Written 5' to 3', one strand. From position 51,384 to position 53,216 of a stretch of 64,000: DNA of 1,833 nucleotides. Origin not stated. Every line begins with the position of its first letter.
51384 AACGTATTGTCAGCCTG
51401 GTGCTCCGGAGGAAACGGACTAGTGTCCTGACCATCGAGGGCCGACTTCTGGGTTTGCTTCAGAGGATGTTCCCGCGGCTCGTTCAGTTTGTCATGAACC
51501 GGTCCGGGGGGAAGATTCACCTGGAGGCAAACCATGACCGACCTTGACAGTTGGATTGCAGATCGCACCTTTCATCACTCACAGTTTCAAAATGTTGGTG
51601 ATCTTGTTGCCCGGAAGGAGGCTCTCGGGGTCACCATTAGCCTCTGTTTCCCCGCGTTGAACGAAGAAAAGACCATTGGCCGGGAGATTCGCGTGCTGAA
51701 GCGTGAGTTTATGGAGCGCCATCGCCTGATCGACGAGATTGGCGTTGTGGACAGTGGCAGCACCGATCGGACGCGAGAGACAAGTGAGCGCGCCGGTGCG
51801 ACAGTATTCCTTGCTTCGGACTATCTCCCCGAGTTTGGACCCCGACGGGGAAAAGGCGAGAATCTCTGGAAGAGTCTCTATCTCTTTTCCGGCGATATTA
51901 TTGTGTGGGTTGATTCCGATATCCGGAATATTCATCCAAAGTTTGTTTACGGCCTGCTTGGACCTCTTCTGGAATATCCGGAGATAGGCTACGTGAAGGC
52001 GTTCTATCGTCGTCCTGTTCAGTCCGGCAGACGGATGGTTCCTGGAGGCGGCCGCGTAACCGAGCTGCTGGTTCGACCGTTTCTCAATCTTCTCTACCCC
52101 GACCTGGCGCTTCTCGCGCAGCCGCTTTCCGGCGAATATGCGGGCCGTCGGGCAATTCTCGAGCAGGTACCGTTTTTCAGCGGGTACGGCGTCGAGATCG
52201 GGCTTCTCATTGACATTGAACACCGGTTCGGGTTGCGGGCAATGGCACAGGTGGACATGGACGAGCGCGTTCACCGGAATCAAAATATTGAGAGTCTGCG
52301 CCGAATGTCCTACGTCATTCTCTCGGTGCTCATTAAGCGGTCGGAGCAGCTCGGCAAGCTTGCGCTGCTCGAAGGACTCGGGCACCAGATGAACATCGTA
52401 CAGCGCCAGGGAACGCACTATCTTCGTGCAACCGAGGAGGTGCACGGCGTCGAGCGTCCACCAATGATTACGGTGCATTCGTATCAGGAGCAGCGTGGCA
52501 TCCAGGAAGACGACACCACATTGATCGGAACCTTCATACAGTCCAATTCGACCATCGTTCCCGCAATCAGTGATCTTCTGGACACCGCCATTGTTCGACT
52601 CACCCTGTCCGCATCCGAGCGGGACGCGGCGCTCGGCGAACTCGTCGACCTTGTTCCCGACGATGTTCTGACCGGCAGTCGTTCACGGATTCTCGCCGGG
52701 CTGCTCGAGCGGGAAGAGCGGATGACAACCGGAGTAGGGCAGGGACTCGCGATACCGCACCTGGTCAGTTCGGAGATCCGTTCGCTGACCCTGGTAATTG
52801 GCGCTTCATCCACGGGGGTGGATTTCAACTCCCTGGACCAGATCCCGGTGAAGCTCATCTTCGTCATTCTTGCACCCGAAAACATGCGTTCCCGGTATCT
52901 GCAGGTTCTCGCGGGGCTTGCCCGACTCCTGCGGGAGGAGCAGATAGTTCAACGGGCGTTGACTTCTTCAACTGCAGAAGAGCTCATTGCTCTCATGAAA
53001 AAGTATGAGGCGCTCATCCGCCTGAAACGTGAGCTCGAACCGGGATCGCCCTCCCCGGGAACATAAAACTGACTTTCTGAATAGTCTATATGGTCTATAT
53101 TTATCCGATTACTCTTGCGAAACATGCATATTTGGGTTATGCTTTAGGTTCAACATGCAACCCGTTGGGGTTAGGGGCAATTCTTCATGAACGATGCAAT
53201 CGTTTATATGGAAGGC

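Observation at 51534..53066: Glucosyl-3-phosphoglycerate synthase fused to a PTS EIIA(Ntr)-type domain, overlapping an SDR gene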

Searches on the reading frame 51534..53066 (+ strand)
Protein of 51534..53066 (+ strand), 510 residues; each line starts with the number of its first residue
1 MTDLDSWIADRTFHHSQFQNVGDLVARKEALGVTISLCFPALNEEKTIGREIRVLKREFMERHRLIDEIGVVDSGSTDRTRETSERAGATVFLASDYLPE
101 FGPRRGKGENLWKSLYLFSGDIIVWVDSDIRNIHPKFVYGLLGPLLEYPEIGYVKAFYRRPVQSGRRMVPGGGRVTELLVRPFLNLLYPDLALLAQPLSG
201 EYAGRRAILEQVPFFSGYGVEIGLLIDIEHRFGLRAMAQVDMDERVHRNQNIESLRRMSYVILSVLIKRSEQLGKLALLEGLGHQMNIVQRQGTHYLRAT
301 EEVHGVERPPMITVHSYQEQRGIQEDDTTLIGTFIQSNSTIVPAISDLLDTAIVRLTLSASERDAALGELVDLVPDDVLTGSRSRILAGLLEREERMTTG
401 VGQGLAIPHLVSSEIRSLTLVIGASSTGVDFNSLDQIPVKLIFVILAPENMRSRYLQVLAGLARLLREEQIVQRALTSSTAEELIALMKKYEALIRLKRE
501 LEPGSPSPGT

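Call 3: search_protein_families(library=pfam, proteins=[window:51534-53066:+], max_evalue=0.01)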
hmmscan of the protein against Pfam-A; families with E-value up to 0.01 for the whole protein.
window:51534-53066:+ (510 aa): 3 families
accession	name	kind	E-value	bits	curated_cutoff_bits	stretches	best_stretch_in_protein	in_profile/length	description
PF00359.27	PTS_EIIA_2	-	5.3e-25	88.5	27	1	349-490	3-143/144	Phosphoenolpyruvate-dependent sugar phosphotransferase system, EIIA 2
PF00535.33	Glycos_transf_2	-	3.8e-09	37.1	23.3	1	36-168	1-126/168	Glycosyl transferase family 2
PF07565.18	Band_3_cyto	-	0.0029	17.7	34.3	1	436-489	225-278/294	Band 3 cytoplasmic domain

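Call 4: search_protein_families(library=ncbifam, proteins=[window:51534-53066:+], max_evalue=0.01)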
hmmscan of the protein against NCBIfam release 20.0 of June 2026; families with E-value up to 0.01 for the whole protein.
window:51534-53066:+ (510 aa): 12 families
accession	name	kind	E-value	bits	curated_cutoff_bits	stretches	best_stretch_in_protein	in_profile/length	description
NF010496.0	PRK13915.1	equivalog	2.7e-111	371.5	262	1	3-315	4-306/307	glucosyl-3-phosphoglycerate synthase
TIGR00848.1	fruA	subfamily_domain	4.5e-23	81.6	103.5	1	349-473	2-127/129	fructose PTS transporter subunit IIA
TIGR01419.1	nitro_reg_IIA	equivalog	2.5e-18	66.3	138.7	1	345-489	2-144/145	PTS IIA-like nitrogen regulatory protein PtsN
NF007389.0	PRK09913.1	equivalog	5.7e-13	49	151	1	354-490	9-144/148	PTS fructose transporter subunit IIA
NF008145.0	PRK10896.1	equivalog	1.5e-12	47.6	221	1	345-490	10-155/161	PTS IIA-like nitrogen regulatory protein PtsN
NF007293.0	PRK09765.1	equivalog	7.3e-12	44.6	763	1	347-489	6-150/639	PTS 2-O-a-mannosyl-D-glycerate transporter subunit IIABC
NF040724.1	GpgS_Meth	equivalog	6.8e-09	35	700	1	105-268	120-298/402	glucosyl-3-phosphoglycerate synthase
TIGR04182.1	glyco_TIGR04182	equivalog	2.3e-07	30.5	325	1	37-147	4-99/293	S-layer glycoprotein N-glycosyltransferase AglJ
NF008319.0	PRK11109.1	equivalog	4.6e-06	26.2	302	1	387-490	40-141/376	fused PTS fructose transporter subunit IIA/HPr protein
TIGR04283.1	glyco_like_mftF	equivalog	9.4e-05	22.1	182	1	35-93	1-55/221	TIGR04283 family arsenosugar biosynthesis glycosyltransferase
NF011663.0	PRK15083.1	subfamily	0.00013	20.2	589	1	387-490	533-636/639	PTS mannitol transporter subunit IICBA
NF047588.1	GlcsyltransPgfSStrep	equivalog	0.0088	15.3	500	0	35-138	3-103/308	glycosyltransferase PgfS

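Call 5: find_homologous_proteins(query=window:51534-53066:+, max_evalue=1e-10)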
Query window:51534-53066:+ (510 aa): 7994 proteins with E <= 1e-10 among 8000 candidates; the best 120 are listed.
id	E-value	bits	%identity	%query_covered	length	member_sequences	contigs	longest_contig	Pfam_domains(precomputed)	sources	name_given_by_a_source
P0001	0.0e+0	1116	100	100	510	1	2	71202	PF00359.28,PF00535.33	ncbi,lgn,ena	-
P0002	9.9e-223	758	67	99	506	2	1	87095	PF00359.28,PF00535.33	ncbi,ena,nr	ncbi:MAG TPA: glucosyl-3-phosphoglycerate synthase [Spirochaetia bacterium]|nr:glucosyl-3-phosphogly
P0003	1.2e-221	755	68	100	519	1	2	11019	PF00359.28,PF00535.33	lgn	-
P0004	8.6e-220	749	68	100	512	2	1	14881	PF00359.28,PF00535.33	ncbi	-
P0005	3.6e-218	743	66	99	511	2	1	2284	PF00359.28,PF00535.33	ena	-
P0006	2.7e-217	741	65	99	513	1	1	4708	PF00359.28,PF00535.33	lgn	-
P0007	3.1e-217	740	66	99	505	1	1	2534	PF00359.28,PF00535.33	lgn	-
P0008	9.5e-217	739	67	99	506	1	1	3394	PF00359.28,PF00535.33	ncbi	ncbi:glucosyl-3-phosphoglycerate synthase [Salinispira pacifica]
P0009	8.2e-216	736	65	99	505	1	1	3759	PF00359.28,PF00535.33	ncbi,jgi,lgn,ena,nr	ncbi:MAG TPA: glucosyl-3-phosphoglycerate synthase [Spirochaetia bacterium]|nr:glucosyl-3-phosphogly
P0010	2.5e-215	734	66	99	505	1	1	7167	PF00359.28,PF00535.33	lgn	-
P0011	3.4e-199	681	60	99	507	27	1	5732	PF00359.28,PF00535.33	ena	-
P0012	3.2e-198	678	61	98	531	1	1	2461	PF00359.28,PF00535.33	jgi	jgi:glucosyl-3-phosphoglycerate synthase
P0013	3.7e-198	677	60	99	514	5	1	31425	PF00359.28,PF00535.33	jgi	-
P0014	1.3e-197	676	59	98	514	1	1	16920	PF00359.28,PF00535.33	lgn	-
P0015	2.2e-197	675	61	98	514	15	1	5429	PF00359.28,PF00535.33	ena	-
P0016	4.6e-196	670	60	98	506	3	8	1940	PF00359.28,PF00535.33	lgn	-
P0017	2.0e-193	662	61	98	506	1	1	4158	PF00359.28,PF00535.33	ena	-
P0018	2.2e-191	655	62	98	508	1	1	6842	PF00359.28,PF00535.33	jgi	jgi:glucosyl-3-phosphoglycerate synthase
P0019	3.4e-191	654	61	98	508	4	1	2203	PF00359.28,PF00535.33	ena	-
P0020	1.3e-190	653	59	98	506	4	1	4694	PF00359.28,PF00535.33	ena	-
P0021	4.0e-190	651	59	98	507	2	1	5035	PF00359.28,PF00535.33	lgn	-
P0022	5.7e-190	650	60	98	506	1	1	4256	PF00359.28,PF00535.33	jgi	-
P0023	1.1e-189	649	58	98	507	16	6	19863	PF00359.28,PF00535.33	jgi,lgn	jgi:glucosyl-3-phosphoglycerate synthase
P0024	5.1e-189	647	58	97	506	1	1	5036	PF00359.28,PF00535.33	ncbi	-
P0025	2.9e-187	641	60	98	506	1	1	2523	PF00359.28,PF00535.33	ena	-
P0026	2.9e-186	638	60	98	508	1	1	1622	PF00359.28,PF00535.33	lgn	-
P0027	4.5e-186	638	58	98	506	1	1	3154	PF00359.28,PF00535.33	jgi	-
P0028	6.4e-186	637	60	98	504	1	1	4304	PF00359.28,PF00535.33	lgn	-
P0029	7.6e-186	637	60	98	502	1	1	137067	PF00359.28,PF00535.33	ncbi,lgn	-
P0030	2.3e-185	635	58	98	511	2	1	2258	PF00359.28,PF00535.33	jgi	-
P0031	3.5e-185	635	58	98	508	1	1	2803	PF00359.28,PF00535.33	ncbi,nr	ncbi:MAG: glucosyl-3-phosphoglycerate synthase [Spirochaetales bacterium]|nr:glucosyl-3-phosphoglyce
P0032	2.1e-184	632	58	98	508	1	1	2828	PF00359.28,PF00535.33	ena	-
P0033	3.2e-184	631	57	98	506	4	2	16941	PF00359.28,PF00535.33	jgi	-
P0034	3.3e-184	631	57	98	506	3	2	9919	PF00359.28,PF00535.33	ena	-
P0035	3.6e-184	631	58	98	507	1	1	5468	PF00359.28,PF00535.33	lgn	-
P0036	7.7e-184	630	58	98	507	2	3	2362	PF00359.28,PF00535.33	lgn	-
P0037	5.3e-183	627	58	98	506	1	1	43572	PF00359.28,PF00535.33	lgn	-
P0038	2.2e-182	625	58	98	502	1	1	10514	PF00359.28,PF00535.33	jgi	jgi:glucosyl-3-phosphoglycerate synthase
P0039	2.9e-181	622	55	98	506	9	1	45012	PF00359.28,PF00535.33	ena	-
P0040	5.1e-181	621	58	98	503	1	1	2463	PF00359.28,PF00535.33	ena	-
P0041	6.7e-181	620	57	98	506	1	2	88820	PF00359.28,PF00535.33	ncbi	-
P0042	1.3e-180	620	56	98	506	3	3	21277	PF00359.28,PF00535.33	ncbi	ncbi:MAG: glucosyl-3-phosphoglycerate synthase [Spirochaetota bacterium]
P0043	1.8e-180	619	57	98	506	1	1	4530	PF00359.28,PF00535.33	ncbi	-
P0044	1.8e-180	619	57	98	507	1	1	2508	PF00359.28,PF00535.33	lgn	-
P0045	2.7e-180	618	56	98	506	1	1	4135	PF00359.28,PF00535.33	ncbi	-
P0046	6.9e-180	617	55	96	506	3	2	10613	PF00359.28,PF00535.33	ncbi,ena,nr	ncbi:MAG TPA: glucosyl-3-phosphoglycerate synthase [Sediminispirochaeta sp.]|nr:glucosyl-3-phosphogl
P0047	1.3e-179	616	56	98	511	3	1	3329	PF00359.28,PF00535.33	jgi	-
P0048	1.4e-178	613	56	98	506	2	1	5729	PF00359.28,PF00535.33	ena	-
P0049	1.3e-177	610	55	98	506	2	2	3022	PF00359.28,PF00535.33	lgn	-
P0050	3.1e-174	599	56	94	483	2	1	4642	PF00359.28,PF00535.33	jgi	-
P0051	1.9e-172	593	61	88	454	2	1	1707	PF00359.28,PF00535.33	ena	-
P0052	2.9e-172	592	55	98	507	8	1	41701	PF00359.28,PF00535.33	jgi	jgi:glucosyl-3-phosphoglycerate synthase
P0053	4.6e-171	588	54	98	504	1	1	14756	PF00359.28,PF00535.33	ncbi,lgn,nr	ncbi:MAG: glucosyl-3-phosphoglycerate synthase [Candidatus Eisenbacteria bacterium]|nr:glucosyl-3-ph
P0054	2.8e-167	576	54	98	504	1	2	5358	PF00359.28,PF00535.33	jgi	jgi:glucosyl-3-phosphoglycerate synthase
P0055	4.4e-167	575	52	99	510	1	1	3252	PF00359.28,PF00535.33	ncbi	ncbi:MAG: glucosyl-3-phosphoglycerate synthase [Candidatus Eisenbacteria bacterium]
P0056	8.8e-167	574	54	98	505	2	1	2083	PF00359.28,PF00535.33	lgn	-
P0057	1.6e-165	570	52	98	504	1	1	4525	PF00359.28,PF00535.33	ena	-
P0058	3.7e-165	569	54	98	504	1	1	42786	PF00359.28,PF00535.33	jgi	jgi:mannitol/fructose-specific phosphotransferase system IIA component (Ntr-type)/glycosyltransferas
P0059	4.6e-165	568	52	98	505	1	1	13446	PF00359.28,PF00535.33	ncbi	-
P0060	4.4e-164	565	52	99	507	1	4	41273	PF00359.28,PF00535.33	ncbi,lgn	-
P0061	3.7e-163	562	52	99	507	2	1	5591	PF00359.28,PF00535.33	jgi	jgi:mannitol/fructose-specific phosphotransferase system IIA component (Ntr-type)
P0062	1.5e-160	553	51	98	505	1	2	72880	PF00359.28,PF00535.33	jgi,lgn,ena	-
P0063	5.6e-159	548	50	98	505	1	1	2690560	PF00359.28,PF00535.33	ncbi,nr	ncbi:MAG: glucosyl-3-phosphoglycerate synthase [Candidatus Eiseniibacteriota bacterium]|nr:MAG: gluc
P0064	1.4e-158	547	51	98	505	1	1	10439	PF00359.28,PF00535.33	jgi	jgi:glucosyl-3-phosphoglycerate synthase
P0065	2.1e-155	536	51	98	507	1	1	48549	PF00359.28,PF00535.33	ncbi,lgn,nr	ncbi:MAG: glucosyl-3-phosphoglycerate synthase [Calditrichaeota bacterium]|nr:MAG: glucosyl-3-phosph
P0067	7.4e-151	521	48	98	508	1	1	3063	PF00359.28,PF00535.33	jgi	-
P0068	4.1e-150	519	48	98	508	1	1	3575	PF00359.28,PF00535.33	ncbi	-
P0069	4.4e-150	519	50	97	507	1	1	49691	PF00359.28,PF00535.33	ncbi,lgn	ncbi:MAG: glucosyl-3-phosphoglycerate synthase [Calditrichia bacterium]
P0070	6.4e-149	515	48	98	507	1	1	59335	PF00359.28,PF00535.33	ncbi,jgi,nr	ncbi:MAG: glucosyl-3-phosphoglycerate synthase [Calditrichaeota bacterium]|nr:glucosyl-3-phosphoglyc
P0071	2.0e-148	513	47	97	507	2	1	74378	PF00359.28,PF00535.33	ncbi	-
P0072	6.9e-148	512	47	98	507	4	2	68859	PF00359.28,PF00535.33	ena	-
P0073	2.9e-147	510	50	98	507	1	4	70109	PF00359.28,PF00535.33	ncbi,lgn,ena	-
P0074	3.0e-146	506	46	98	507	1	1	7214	PF00359.28,PF00535.33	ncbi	ncbi:MAG: hypothetical protein Kow0042_30240 [Calditrichia bacterium]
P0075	1.4e-144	501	58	79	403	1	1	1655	PF00359.28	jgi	jgi:mannitol/fructose-specific phosphotransferase system IIA component (Ntr-type)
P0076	1.2e-143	498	47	98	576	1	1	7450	PF00359.28,PF00535.33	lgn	-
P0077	2.3e-143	497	48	98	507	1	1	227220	PF00359.28,PF00535.33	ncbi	ncbi:MAG: hypothetical protein Kow0037_11920 [Calditrichia bacterium]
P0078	2.8e-143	496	46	99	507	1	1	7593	PF00359.28,PF00535.33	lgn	-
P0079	3.4e-143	496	46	98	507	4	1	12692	PF00359.28,PF00535.33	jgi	-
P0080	6.0e-143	495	48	98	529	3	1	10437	PF00359.28,PF00535.33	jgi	-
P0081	2.7e-142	493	46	98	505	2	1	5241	PF00359.28,PF00535.33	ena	-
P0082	3.3e-142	493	47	98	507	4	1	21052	PF00359.28,PF00535.33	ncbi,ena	-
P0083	1.0e-140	488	46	98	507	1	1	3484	PF00359.28,PF00535.33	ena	-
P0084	1.7e-139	484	47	98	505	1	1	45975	PF00359.28,PF00535.33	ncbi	-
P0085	1.9e-138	480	46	98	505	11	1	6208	PF00359.28,PF00535.33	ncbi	-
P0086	2.4e-137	477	44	98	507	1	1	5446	PF00359.28,PF00535.33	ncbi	-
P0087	2.7e-137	477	45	98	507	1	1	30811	PF00359.28,PF00535.33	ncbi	-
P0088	1.1e-135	471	49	89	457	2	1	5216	PF00359.28,PF00535.33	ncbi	-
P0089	4.8e-135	469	44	97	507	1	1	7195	PF00359.28,PF00535.33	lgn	-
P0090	2.6e-134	467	45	98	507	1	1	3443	PF00359.28,PF00535.33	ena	-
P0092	2.8e-131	457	43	98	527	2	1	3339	PF00359.28,PF00535.33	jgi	jgi:glucosyl-3-phosphoglycerate synthase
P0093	1.6e-130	454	43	98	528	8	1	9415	PF00359.28,PF00535.33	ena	-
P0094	1.9e-130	454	65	56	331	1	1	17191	PF00359.28,PF00535.33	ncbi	-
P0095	4.0e-130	453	44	97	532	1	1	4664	PF00359.28,PF00535.33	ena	-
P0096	4.1e-130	453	46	95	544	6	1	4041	PF00359.28,PF00535.33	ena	-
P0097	1.0e-129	452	43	98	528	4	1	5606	PF00359.28,PF00535.33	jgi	jgi:glucosyl-3-phosphoglycerate synthase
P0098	3.0e-128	447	43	96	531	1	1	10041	PF00359.28,PF00535.33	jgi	jgi:glucosyl-3-phosphoglycerate synthase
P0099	4.4e-128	446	42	99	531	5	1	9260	PF00359.28,PF00535.33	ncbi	-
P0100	6.0e-128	446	43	96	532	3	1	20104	PF00359.28,PF00535.33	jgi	jgi:glucosyl-3-phosphoglycerate synthase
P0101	7.4e-127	442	43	95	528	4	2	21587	PF00359.28,PF00535.33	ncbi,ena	-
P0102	7.4e-127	442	43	97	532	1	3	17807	PF00359.28,PF00535.33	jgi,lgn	jgi:glucosyl-3-phosphoglycerate synthase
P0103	1.1e-126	442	43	97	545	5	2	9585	PF00359.28,PF00535.33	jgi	jgi:glucosyl-3-phosphoglycerate synthase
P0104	1.6e-126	441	44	98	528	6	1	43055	PF00359.28,PF00535.33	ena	-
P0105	7.0e-126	439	42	98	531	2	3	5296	PF00359.28,PF00535.33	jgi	jgi:glucosyl-3-phosphoglycerate synthase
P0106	7.4e-126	439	43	95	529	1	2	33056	PF00359.28,PF00535.33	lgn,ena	-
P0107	1.1e-125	438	43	96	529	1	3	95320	PF00359.28,PF00535.33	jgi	-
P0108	1.1e-125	438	42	98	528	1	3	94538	PF00359.28,PF00535.33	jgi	jgi:glucosyl-3-phosphoglycerate synthase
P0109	1.1e-125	438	43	98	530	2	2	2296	PF00359.28,PF00535.33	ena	-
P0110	2.2e-125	437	42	96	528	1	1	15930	PF00359.28,PF00535.33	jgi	jgi:glucosyl-3-phosphoglycerate synthase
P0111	2.4e-125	437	44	98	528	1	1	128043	PF00359.28,PF00535.33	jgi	-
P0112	2.4e-125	437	43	98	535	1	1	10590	PF00359.28,PF00535.33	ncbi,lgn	ncbi:MAG: glucosyl-3-phosphoglycerate synthase [Spirochaetota bacterium]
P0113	4.3e-125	436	43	95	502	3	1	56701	PF00359.28,PF00535.33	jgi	-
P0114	4.8e-125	436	43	96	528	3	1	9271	PF00359.28,PF00535.33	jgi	jgi:glucosyl-3-phosphoglycerate synthase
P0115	7.7e-125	436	43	98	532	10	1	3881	PF00359.28,PF00535.33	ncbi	-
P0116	7.9e-125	436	42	98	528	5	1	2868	PF00359.28,PF00535.33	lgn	-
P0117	1.0e-124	435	42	98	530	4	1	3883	PF00359.28,PF00535.33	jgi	-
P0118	1.3e-124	435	41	98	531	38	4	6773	PF00359.28,PF00535.33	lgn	-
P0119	1.7e-124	434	43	97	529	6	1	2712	PF00359.28,PF00535.33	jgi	jgi:glucosyl-3-phosphoglycerate synthase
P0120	1.8e-124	434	42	98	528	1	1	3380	PF00359.28,PF00535.33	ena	-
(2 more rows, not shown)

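Call 6: search_solved_structures(query=window:51534-53066:+, show_alignments=3)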
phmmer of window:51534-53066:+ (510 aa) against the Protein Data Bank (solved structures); distinct sequences matched with E-value up to 0.001: 17.
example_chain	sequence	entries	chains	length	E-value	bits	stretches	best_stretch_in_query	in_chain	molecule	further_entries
3f1y_A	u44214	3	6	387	4e-66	227.1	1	6-300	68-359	Mannosyl-3-phosphoglycerate synthase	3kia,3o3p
7pdo_A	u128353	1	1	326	2.4e-64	221.2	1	6-315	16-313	Glucosyl-3-phosphoglycerate synthase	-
7p5l_A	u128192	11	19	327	2.4e-64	221.2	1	6-315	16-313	Glucosyl-3-phosphoglycerate synthase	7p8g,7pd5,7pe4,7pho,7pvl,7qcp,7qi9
3ckj_A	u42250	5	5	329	3e-63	217.6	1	5-313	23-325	Putative uncharacterized protein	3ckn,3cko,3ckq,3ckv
3e25_A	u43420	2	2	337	3.5e-62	214.1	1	10-313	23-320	Putative uncharacterized protein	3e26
4y6n_A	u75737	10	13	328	4.2e-62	213.8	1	10-312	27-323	Glucosyl-3-phosphoglycerate synthase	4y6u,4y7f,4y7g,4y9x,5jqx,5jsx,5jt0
4ddz_A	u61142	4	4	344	4.9e-62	213.6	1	10-312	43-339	GLUCOSYL-3-PHOSPHOGLYCERATE SYNTHASE (GpgS) | Glucosyl-3-phosphoglycerate synthase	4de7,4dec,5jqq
2a0j_A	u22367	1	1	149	2.5e-13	52.9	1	380-488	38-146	PTS system, nitrogen regulatory IIA protein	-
1a6j_A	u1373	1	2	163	9.3e-11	44.5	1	344-488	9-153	NITROGEN REGULATORY IIA PROTEIN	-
3urr_A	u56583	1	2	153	3.9e-09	39.1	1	369-491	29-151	PTS IIA-like nitrogen-regulatory protein PtsN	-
4gqx_A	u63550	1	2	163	4.4e-09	39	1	368-491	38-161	PTS IIA-like nitrogen-regulatory protein PtsN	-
3oxp_A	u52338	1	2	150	4.8e-06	29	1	400-491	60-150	Phosphotransferase enzyme II, A component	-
8u03_C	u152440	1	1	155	8.5e-05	24.8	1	390-482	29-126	10E8-GT10.1 epitope scaffold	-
9bdi_A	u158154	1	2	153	0.00034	22.9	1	390-482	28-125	GT10.2 glycan KO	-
1a3a_A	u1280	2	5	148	0.00037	22.7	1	386-488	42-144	MANNITOL-SPECIFIC EII | PTS SYSTEM, MANNITOL-SPECIFIC IIABC COMPONENT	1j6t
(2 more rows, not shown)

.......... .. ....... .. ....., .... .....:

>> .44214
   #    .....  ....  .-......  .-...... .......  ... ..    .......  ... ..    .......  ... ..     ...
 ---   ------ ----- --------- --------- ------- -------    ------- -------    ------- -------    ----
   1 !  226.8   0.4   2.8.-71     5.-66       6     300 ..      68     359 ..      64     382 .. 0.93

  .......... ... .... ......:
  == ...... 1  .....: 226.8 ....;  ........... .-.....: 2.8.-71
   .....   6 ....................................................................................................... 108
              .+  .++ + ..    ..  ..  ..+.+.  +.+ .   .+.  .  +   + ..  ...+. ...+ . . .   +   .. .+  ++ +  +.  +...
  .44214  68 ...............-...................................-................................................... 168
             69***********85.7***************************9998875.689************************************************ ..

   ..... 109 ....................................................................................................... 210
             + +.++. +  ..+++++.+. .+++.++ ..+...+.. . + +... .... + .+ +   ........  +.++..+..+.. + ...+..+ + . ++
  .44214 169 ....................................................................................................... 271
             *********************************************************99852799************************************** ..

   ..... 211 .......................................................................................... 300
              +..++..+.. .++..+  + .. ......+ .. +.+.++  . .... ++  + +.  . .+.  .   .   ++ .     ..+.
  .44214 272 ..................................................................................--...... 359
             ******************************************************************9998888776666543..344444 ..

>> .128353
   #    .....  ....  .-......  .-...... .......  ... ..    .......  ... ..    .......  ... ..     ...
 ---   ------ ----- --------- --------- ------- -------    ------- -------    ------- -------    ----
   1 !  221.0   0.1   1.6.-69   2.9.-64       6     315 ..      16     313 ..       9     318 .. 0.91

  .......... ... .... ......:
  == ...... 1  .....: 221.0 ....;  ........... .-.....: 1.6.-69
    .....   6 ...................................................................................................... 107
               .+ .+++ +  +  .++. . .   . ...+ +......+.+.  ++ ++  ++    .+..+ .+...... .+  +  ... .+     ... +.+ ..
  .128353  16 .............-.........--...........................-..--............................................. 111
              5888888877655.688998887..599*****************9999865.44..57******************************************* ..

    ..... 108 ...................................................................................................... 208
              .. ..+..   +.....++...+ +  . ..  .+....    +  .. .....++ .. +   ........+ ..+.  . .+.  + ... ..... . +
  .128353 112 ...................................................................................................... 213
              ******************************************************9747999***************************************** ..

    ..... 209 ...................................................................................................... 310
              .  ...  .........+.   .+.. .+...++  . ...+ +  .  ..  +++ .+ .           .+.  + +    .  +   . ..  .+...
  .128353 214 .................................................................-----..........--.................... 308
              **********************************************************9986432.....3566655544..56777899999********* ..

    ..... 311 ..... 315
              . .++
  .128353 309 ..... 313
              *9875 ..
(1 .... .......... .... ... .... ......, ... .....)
